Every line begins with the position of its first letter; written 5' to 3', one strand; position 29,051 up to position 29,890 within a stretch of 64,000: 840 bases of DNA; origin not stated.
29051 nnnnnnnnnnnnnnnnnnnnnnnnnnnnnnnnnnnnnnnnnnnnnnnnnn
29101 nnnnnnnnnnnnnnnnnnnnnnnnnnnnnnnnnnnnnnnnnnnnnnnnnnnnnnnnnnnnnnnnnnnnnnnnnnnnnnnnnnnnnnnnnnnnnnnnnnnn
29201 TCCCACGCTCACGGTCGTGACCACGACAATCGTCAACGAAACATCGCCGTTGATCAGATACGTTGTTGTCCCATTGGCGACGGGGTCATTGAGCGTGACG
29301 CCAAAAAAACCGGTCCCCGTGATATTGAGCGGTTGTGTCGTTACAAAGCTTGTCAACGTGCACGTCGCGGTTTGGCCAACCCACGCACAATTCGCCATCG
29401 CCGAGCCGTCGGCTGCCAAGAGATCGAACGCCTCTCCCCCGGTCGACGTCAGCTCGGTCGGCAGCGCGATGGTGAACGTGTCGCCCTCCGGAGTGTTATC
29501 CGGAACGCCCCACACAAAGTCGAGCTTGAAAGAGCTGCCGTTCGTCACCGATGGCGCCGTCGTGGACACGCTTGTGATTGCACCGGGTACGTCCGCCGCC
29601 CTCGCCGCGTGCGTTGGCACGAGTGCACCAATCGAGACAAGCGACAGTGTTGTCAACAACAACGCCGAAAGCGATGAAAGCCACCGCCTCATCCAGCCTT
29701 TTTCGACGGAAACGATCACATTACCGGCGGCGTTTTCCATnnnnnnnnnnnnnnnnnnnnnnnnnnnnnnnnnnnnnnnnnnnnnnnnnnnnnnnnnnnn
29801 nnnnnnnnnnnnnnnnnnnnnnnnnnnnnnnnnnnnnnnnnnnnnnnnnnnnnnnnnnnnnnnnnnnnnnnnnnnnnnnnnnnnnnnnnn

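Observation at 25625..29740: Giant 12x tandem two-cysteine-domain protein with a signal peptide but no sorting signal or membrane anchor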

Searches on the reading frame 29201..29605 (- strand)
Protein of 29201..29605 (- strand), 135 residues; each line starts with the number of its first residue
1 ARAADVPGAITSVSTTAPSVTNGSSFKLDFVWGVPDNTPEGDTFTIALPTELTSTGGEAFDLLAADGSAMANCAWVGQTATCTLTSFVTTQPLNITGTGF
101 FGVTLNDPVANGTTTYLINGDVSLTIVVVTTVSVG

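Call 46: find_homologous_proteins(query=A3, max_evalue=0.001)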
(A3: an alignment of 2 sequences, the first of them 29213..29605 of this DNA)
Query A3 (2 sequences) (131 aa, profile of the alignment): 4 proteins with E <= 0.001 among 392 candidates.
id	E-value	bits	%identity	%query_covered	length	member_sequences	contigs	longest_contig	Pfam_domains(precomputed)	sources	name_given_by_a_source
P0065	5.2e-16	77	65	56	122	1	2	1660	-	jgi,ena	-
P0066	6.5e-16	76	40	77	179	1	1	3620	PF17961.8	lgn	-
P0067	8.5e-15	73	45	69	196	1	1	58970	PF17961.8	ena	-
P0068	3.3e-13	68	43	67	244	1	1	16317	PF17961.8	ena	-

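Call 50: find_encoding_contigs(protein=P0065, flank=10000, max_places=4)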
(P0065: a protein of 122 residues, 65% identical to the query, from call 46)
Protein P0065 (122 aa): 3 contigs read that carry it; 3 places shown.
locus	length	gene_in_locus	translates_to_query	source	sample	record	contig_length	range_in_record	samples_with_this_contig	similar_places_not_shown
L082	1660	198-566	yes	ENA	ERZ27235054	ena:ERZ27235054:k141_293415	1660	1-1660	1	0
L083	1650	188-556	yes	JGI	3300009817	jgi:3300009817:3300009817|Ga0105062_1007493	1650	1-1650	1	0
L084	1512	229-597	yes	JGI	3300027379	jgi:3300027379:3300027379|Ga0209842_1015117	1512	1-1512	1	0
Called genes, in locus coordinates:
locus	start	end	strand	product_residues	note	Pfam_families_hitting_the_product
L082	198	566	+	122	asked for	-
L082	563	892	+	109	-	-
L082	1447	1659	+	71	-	?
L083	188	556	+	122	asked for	-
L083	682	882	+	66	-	-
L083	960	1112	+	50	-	-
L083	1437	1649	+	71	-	?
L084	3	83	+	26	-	?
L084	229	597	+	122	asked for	-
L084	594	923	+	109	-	-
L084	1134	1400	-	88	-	-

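Call 73: predict_structure(alignment_id=A7)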
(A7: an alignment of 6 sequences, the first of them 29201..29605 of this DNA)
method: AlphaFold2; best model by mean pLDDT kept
length: 135 residues; sequences in the alignment: 6
mean_pLDDT: 81.1   pTM: 0.71
mean pLDDT of the five models: 81.1, 80.8, 73.5, 68.3, 64.6
residues with pLDDT >= 90: 12; 70-90: 111; 50-70: 7; < 50: 5
segments of 3 or more residues with pLDDT < 50: 133-135
pLDDT, mean of each block of 10 residues (from residue 1): 70 78 85 84 88 85 86 90 88 79 81 79 77 49
secondary structure, 60 per line:
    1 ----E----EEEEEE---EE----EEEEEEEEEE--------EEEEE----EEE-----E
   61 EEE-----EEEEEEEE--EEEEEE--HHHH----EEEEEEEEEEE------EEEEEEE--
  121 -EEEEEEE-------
elements in order: E10-15 E25-34 E43-47 E52-54 E60-63 E69-76 E79-84 H87-90 E95-105 E112-118 E122-128
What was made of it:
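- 29213..29599 (-): N-terminal MSCRAMM-type Ig-like domain (Pfam Big_8) with a lineage-specific Cys118/Cys127 pair. This is the presumed ligand-binding tip. The AF2 model has pLDDT 81 (call 73).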

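Call 76: fold_search(model_id=the predicted structure, library=pdb)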
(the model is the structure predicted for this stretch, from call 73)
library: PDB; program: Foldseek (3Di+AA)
matches with E <= 10: 1974; with E <= 0.001: 23
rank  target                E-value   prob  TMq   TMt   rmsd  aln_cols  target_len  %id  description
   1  6lxs                  2.1e-06  1.00  0.64  0.31   3.5       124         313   20  CWA protein-SdrC (released 2020-04-22)
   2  1n67                  2.3e-06  1.00  0.66  0.30   4.4       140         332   21  Clumping Factor A from Staphylococcus aureus (released 2003-03-04)
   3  6lxh_B                4.2e-06  1.00  0.61  0.30   3.4       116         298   23  Staphylococcus aureus surface protein-sdrc (released 2020-04-22)
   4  2f6a_B                7.3e-06  1.00  0.61  0.31   5.3       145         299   17  Collagen Adhesin and Collagen Complex Structure (released 2006-12-12)
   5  2f68                  7.7e-06  1.00  0.69  0.35   3.9       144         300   17  Crystal structure of collagen adhesin (CNA) from S. aureus (released 2006-12-12)
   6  8jl8                  9.6e-06  1.00  0.60  0.32   4.3       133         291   15  Crystal structure of the collagen binding domain of Cnm from Streptococcus mutans (released 2024-04-10)
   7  2z1p                  1.7e-05  1.00  0.59  0.32   4.4       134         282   16  The Enterococcus faecalis MSCRAMM ACE binds its ligands by the collagen Hug Model (released 2007-05-29)
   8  2vr3_A                3.4e-05  1.00  0.67  0.33   3.6       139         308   23  Structural and Biochemical Characterization of Fibrinogen binding to ClfA from Staphylocccus aureus (released 2009-05-19)
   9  9njy_A                4.8e-05  1.00  0.68  0.34   3.9       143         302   24  Terminal two domains of ClfA002 with bound Fab of AZD7745 (released 2025-07-30)
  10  5wtb_A                5.0e-05  1.00  0.63  0.30   5.1       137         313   14  Complex Structure of Staphylococcus aureus SdrE with human complement factor H (released 2017-07-19)
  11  8gsy_A                5.0e-05  1.00  0.57  0.60   4.5       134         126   21  X-ray structure of Clostridium perfringens pili protein B N-terminal domain (released 2023-06-07)
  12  3v10_A                5.6e-05  1.00  0.59  0.29   5.8       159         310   17  Crystal structure of the collagen binding domain of Erysipelothrix rhusiopathiae surface protein RspB (released 2012-10-24)
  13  4b5z                  6.6e-05  1.00  0.70  0.34   4.1       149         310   15  Structure of the apo-rFnBPA(189-505) from Staphylococcus aureus (released 2013-10-09)
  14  2vr3_B                6.6e-05  1.00  0.63  0.31   5.0       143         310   20  Structural and Biochemical Characterization of Fibrinogen binding to ClfA from Staphylocccus aureus (released 2009-05-19)
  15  4b60_B                7.0e-05  1.00  0.68  0.35   4.0       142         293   15  Structure of rFnBPA(189-505) in complex with fibrinogen gamma chain C- terminal peptide (released 2013-10-09)
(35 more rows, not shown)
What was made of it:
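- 29213..29599 (-): Foldseek matches SdrC, ClfA, Cna, Cnm, Ace, FnBPA and UafA Ig domains with TMq 0.6-0.73 (call 76).
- Closest known: MSCRAMM-type cell-wall-anchored adhesins with CnaB 'B-repeat' stalks. Same: Its N-terminal Ig-like (Big_8 / DEv-IgG-type) domain matches these proteins structurally (call 76).
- The N-domain model matches MSCRAMM Ig domains (call 76).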

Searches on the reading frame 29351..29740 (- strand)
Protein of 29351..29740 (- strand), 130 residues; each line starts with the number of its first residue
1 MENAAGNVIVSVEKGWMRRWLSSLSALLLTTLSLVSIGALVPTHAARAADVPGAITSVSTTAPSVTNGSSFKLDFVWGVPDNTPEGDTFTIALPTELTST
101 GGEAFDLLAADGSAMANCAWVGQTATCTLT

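Call 60: find_related_loci(query=A4, collection=metagenome_contigs, flank=10000)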
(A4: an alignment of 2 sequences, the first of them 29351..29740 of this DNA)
Query A4 (130 aa) in metagenome_contigs; peptide patterns used: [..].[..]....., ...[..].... (x = any residue, [..] = any of these).
170 stretches matched a pattern; 3 encode a relative of the query (tblastn E <= 1e-3); 3 distinct loci.
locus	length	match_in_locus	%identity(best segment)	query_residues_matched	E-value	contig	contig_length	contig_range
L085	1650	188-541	60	1-118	2e-37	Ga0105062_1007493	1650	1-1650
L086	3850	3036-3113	54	80-105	8e-6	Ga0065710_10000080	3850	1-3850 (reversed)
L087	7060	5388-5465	54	80-105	9e-6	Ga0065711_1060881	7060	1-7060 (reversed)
